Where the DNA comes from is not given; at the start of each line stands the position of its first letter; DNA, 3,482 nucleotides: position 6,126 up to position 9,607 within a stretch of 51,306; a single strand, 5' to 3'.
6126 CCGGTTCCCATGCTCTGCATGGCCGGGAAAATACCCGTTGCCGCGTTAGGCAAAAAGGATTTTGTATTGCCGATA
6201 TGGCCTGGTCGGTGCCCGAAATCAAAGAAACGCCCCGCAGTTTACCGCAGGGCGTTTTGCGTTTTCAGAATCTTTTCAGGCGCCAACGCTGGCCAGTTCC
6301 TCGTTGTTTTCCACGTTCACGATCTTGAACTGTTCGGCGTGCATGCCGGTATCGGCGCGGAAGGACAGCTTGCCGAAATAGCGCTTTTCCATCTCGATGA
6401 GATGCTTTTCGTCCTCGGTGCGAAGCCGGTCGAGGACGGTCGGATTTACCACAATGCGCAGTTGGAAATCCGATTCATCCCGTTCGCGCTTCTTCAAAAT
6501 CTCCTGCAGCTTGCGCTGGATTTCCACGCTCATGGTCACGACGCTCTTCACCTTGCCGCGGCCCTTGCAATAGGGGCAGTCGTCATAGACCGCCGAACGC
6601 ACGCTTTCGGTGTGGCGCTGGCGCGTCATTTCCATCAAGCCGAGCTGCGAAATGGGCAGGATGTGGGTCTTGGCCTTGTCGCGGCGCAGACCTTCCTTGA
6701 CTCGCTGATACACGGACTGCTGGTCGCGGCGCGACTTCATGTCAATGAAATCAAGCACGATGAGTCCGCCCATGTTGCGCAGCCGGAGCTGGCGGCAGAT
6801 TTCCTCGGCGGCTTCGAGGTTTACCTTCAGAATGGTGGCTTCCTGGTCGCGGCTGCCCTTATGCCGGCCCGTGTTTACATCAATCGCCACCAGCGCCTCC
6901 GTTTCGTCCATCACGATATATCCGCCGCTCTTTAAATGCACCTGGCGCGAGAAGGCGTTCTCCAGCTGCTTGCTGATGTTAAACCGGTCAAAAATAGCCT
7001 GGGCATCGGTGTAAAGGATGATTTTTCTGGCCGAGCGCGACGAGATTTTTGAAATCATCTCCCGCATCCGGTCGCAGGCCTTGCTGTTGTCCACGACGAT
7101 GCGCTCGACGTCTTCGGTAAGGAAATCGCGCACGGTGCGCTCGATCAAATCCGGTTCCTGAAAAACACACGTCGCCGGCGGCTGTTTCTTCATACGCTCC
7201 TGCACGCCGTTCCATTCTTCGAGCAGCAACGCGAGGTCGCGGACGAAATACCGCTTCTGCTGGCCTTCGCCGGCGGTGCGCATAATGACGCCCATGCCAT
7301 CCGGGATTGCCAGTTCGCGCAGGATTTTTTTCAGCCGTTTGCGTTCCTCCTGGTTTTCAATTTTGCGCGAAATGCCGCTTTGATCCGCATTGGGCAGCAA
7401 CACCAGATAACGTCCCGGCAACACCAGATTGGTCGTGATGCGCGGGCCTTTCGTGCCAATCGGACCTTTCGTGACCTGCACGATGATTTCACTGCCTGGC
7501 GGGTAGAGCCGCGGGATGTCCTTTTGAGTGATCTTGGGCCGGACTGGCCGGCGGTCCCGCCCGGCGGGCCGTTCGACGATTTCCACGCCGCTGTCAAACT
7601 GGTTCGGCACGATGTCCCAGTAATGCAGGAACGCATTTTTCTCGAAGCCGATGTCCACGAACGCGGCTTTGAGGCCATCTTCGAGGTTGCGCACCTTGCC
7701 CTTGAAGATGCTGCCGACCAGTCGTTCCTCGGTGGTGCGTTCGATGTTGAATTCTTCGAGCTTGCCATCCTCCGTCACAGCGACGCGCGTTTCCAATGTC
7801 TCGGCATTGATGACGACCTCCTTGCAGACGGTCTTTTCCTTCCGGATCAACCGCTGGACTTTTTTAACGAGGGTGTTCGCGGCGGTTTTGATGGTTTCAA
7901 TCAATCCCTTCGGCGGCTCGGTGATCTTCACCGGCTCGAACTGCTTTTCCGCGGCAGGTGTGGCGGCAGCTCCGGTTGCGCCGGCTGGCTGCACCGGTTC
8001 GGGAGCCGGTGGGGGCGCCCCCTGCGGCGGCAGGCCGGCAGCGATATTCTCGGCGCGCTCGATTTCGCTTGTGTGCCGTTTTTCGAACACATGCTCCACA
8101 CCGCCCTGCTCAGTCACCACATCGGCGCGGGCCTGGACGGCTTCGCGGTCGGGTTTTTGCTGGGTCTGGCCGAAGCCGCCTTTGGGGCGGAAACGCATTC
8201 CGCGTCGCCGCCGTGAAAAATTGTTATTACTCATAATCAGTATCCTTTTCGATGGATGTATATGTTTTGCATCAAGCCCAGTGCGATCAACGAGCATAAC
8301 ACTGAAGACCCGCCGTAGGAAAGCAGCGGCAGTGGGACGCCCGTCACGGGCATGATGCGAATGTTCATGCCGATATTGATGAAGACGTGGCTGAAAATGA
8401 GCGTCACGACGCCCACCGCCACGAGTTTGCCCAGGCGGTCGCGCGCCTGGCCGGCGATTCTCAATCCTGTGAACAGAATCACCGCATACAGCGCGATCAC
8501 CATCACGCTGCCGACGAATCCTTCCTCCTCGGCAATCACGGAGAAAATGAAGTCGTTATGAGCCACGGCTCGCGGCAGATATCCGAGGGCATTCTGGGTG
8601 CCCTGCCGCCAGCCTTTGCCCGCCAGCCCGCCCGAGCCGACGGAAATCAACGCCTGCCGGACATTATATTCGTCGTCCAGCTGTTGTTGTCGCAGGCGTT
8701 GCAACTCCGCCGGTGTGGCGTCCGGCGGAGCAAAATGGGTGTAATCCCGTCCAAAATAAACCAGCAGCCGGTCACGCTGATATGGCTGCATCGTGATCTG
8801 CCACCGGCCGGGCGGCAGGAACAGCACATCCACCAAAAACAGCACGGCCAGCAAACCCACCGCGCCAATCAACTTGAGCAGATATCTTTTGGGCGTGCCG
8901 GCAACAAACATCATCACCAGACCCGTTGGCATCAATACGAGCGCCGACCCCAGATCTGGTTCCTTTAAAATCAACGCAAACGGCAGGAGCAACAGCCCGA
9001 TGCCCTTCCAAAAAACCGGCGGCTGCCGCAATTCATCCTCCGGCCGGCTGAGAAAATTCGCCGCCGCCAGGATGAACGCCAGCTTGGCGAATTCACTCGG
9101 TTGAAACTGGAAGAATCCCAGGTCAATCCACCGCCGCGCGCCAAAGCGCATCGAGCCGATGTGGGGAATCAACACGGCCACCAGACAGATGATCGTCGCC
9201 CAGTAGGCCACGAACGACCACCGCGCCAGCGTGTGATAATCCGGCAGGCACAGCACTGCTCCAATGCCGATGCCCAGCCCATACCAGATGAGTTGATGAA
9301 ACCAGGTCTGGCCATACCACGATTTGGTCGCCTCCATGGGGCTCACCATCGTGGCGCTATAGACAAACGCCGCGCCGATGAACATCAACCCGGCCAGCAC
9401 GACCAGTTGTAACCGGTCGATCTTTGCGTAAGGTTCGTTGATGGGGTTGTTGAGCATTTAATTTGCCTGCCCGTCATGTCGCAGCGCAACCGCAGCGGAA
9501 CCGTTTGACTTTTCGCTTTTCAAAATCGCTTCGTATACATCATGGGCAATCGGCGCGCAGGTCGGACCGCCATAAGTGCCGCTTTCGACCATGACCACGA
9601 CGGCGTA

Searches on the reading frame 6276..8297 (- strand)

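Call 48: search_protein_families(library=pfam, proteins=[window:6276-8297:-], max_evalue=0.001)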
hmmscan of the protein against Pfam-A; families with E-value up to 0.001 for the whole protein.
window:6276-8297:- (673 aa): 2 families
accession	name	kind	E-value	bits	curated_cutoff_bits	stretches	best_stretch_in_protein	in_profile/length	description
PF10150.14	RNase_E_G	-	1.8e-102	342.8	25.5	1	293-561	2-269/270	Ribonuclease E/G family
PF20833.2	RNase_E_G_Thio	-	2e-08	34.7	26.8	1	574-660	2-84/86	RNase E/G, Thioredoxin-like domain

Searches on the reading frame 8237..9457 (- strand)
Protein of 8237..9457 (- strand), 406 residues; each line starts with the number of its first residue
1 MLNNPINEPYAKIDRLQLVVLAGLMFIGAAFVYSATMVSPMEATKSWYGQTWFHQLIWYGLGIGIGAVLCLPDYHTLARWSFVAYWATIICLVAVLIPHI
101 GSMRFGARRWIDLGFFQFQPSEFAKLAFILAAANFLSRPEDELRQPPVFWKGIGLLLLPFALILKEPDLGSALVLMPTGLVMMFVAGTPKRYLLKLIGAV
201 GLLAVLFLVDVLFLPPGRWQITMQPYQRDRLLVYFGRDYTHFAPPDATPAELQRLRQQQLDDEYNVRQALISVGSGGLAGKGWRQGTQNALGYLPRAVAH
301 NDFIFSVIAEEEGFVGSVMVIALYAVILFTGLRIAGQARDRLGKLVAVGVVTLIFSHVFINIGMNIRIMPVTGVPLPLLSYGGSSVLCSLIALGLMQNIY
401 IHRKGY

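Call 48: search_protein_families(library=pfam, proteins=[window:8237-9457:-], max_evalue=0.001)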
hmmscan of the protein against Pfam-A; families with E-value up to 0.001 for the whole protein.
window:8237-9457:- (406 aa): 1 family
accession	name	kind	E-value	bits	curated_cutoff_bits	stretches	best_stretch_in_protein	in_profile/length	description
PF01098.24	FTSW_RODA_SPOVE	-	6.7e-92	308.7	26.4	1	16-404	3-355/356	Cell cycle protein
